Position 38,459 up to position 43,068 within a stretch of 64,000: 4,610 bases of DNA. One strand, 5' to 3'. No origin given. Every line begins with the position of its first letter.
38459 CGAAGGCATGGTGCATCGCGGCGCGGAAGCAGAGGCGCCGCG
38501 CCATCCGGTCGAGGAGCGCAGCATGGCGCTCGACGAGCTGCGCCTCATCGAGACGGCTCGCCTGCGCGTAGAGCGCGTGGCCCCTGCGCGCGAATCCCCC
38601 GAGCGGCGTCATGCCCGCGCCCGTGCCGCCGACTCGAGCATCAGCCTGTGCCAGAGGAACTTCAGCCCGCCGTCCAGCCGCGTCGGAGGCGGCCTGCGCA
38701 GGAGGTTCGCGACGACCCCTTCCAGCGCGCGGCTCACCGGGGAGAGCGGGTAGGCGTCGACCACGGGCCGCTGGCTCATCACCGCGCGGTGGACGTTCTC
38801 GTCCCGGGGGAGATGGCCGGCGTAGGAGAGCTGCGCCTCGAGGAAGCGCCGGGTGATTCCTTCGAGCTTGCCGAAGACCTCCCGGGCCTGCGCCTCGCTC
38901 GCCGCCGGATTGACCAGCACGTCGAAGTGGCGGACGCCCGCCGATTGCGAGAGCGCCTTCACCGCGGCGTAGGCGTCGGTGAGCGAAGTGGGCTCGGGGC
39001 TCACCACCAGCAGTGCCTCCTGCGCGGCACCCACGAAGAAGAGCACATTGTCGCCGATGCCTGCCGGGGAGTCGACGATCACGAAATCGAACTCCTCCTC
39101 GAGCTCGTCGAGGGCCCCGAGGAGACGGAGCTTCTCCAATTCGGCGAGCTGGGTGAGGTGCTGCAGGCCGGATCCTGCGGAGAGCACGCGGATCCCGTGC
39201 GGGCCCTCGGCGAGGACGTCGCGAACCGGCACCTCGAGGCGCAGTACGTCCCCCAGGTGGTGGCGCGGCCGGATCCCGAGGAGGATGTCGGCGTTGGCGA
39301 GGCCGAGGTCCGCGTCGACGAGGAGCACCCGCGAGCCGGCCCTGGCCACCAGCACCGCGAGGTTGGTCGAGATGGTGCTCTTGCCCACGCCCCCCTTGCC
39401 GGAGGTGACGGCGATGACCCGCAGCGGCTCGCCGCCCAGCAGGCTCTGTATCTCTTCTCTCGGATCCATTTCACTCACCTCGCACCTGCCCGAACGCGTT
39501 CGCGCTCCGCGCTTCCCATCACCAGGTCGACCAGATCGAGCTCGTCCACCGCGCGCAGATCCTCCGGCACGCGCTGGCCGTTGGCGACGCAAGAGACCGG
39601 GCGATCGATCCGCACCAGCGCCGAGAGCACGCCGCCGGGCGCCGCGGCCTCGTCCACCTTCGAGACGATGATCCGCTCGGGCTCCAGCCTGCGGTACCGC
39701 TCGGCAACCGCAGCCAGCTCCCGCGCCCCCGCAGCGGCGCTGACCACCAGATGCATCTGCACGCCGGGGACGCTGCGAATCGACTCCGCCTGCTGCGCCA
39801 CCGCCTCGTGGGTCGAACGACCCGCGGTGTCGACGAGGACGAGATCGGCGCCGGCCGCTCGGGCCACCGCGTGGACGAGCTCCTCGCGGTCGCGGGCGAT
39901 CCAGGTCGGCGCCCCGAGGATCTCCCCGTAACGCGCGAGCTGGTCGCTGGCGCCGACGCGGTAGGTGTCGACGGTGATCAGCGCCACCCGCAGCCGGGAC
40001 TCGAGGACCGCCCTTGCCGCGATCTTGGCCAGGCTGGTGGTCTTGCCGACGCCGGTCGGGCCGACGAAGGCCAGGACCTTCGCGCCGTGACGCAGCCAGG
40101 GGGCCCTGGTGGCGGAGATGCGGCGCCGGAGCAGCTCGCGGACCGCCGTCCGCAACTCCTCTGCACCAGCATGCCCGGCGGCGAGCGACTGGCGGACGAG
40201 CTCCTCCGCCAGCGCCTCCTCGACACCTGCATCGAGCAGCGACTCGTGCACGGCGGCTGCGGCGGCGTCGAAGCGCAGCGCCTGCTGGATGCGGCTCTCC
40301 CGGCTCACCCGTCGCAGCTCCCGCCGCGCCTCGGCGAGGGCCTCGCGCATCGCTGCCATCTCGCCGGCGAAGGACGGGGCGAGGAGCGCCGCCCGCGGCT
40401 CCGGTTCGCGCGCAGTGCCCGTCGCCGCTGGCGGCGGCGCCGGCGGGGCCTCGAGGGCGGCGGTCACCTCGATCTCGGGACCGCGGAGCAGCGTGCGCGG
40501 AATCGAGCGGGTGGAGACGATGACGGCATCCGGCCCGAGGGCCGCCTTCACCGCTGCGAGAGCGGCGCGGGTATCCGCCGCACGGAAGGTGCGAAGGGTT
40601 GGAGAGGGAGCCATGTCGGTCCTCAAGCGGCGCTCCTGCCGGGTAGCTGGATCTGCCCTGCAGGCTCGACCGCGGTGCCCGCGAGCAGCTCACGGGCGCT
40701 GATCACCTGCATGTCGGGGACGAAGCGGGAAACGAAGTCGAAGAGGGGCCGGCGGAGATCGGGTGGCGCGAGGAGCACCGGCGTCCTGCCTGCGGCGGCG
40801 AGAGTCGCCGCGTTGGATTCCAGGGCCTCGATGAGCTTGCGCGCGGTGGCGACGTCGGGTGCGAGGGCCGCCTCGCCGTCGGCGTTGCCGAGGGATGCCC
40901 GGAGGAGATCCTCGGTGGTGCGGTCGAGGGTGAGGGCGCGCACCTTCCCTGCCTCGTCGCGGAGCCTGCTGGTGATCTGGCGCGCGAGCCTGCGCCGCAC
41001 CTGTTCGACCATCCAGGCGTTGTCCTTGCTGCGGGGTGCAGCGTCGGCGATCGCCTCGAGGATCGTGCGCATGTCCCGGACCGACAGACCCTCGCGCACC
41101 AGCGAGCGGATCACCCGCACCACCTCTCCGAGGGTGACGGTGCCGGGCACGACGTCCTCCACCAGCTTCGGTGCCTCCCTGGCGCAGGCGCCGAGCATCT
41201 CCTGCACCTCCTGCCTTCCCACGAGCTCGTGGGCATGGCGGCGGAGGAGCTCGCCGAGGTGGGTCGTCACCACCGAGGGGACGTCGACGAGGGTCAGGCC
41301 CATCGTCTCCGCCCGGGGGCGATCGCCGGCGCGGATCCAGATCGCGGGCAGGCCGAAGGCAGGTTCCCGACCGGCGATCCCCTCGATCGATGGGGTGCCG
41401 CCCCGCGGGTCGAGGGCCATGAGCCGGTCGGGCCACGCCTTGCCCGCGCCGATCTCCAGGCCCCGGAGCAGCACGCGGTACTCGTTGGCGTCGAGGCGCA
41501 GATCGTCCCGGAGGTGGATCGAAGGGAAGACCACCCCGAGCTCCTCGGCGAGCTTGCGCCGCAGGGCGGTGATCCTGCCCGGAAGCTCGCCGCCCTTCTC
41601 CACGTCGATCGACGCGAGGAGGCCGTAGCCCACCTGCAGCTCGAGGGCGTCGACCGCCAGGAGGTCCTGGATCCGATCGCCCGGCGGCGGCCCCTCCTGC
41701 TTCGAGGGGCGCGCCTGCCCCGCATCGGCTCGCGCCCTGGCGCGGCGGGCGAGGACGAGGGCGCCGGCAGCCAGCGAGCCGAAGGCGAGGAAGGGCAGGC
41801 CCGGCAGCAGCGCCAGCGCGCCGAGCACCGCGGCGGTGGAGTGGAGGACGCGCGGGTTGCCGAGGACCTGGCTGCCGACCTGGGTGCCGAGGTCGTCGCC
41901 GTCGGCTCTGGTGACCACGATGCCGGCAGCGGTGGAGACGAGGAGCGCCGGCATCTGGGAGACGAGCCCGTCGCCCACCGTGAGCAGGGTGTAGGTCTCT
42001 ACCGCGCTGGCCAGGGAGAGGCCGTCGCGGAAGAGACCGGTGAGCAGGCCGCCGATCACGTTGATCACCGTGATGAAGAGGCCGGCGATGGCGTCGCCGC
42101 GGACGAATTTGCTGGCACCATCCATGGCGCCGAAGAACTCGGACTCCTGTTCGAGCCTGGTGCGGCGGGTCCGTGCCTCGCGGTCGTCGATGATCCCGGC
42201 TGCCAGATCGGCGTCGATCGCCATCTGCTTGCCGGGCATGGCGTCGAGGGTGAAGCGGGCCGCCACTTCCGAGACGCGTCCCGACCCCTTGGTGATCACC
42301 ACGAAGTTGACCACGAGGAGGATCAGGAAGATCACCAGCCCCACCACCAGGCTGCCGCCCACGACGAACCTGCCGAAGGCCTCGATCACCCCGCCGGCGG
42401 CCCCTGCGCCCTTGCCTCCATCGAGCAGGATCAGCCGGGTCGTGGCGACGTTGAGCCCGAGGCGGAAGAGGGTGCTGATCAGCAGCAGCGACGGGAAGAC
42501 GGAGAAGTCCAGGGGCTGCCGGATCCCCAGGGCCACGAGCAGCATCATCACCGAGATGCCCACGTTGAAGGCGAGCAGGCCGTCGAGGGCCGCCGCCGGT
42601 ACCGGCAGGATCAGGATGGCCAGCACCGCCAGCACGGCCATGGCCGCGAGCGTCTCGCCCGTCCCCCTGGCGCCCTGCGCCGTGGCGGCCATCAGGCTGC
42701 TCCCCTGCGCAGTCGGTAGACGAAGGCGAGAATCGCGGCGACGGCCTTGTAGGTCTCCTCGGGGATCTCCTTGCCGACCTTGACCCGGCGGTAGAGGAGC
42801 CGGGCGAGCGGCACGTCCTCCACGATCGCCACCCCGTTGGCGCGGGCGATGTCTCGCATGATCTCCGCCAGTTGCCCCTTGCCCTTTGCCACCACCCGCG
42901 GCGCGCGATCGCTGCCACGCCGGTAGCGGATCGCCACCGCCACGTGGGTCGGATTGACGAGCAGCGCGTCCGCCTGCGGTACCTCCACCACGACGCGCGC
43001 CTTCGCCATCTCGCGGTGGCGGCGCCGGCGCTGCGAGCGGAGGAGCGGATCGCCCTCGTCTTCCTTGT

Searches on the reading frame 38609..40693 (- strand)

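Call 6: search_protein_families(library=pfam, proteins=[window:38609-40693:-])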
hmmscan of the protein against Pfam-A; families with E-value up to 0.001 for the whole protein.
window:38609-40693:- (694 aa): 7 families
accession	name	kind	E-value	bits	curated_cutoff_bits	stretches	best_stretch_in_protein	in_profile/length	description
PF10609.15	ParA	-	7.2e-22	78.4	27.1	1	425-664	4-245/246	NUBPL iron-transfer P-loop NTPase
PF13614.12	AAA_31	-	4.6e-17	63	27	1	425-572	2-155/177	AAA domain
PF01656.29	CbiA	-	8.6e-16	58.5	25.4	1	427-644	1-125/125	CobQ/CobB/MinD/ParA nucleotide binding domain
PF09140.17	MipZ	-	1.6e-08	34.6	20.7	1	426-573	2-135/262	ATPase MipZ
PF00142.24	Fer4_NifH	-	2.6e-08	34.1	25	1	431-658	6-238/271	4Fe-4S iron sulfur cluster binding proteins, NifH/frxC family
PF02374.21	ArsA_ATPase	-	8.7e-08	32.2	24.3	1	429-462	5-38/305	Anion-transporting ATPase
PF06564.18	CBP_BcsQ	-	1.9e-06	28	21.3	1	426-647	3-216/234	Cellulose biosynthesis protein BcsQ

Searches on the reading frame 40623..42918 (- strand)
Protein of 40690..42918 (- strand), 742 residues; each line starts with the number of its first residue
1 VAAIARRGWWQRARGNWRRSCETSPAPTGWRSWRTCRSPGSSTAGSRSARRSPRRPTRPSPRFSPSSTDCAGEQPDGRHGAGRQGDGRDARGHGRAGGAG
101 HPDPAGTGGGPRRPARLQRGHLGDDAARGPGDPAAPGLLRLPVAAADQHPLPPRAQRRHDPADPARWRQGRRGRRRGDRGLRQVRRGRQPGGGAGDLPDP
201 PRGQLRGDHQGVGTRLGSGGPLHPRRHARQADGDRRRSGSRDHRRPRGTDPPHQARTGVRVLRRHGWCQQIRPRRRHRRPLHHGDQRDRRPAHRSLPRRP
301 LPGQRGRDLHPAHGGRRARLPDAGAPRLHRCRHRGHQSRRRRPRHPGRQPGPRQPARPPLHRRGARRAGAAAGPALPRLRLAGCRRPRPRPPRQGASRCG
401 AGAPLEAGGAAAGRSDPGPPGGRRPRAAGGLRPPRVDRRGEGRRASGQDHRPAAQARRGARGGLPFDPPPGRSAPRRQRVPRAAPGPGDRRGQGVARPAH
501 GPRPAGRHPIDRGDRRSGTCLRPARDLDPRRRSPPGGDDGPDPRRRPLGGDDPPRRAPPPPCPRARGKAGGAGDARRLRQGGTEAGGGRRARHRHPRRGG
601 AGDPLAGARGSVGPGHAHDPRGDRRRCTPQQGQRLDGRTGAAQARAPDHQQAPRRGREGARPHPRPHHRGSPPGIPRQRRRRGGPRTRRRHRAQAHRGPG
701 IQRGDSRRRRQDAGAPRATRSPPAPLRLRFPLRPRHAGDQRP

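Call 6: search_protein_families(library=pfam, proteins=[window:40690-42918:-])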
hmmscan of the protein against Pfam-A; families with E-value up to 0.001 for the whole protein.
window:40690-42918:- (742 aa): 0 families

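Call 11: search_protein_families(library=pfam, proteins=[window:40623-42680:-])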
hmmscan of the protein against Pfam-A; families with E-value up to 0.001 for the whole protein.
window:40623-42680:- (685 aa): 1 family
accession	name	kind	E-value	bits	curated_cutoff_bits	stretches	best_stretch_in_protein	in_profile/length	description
PF00771.25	FHIPEP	-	3.4e-246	819.3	29.1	1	19-666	1-653/657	FHIPEP family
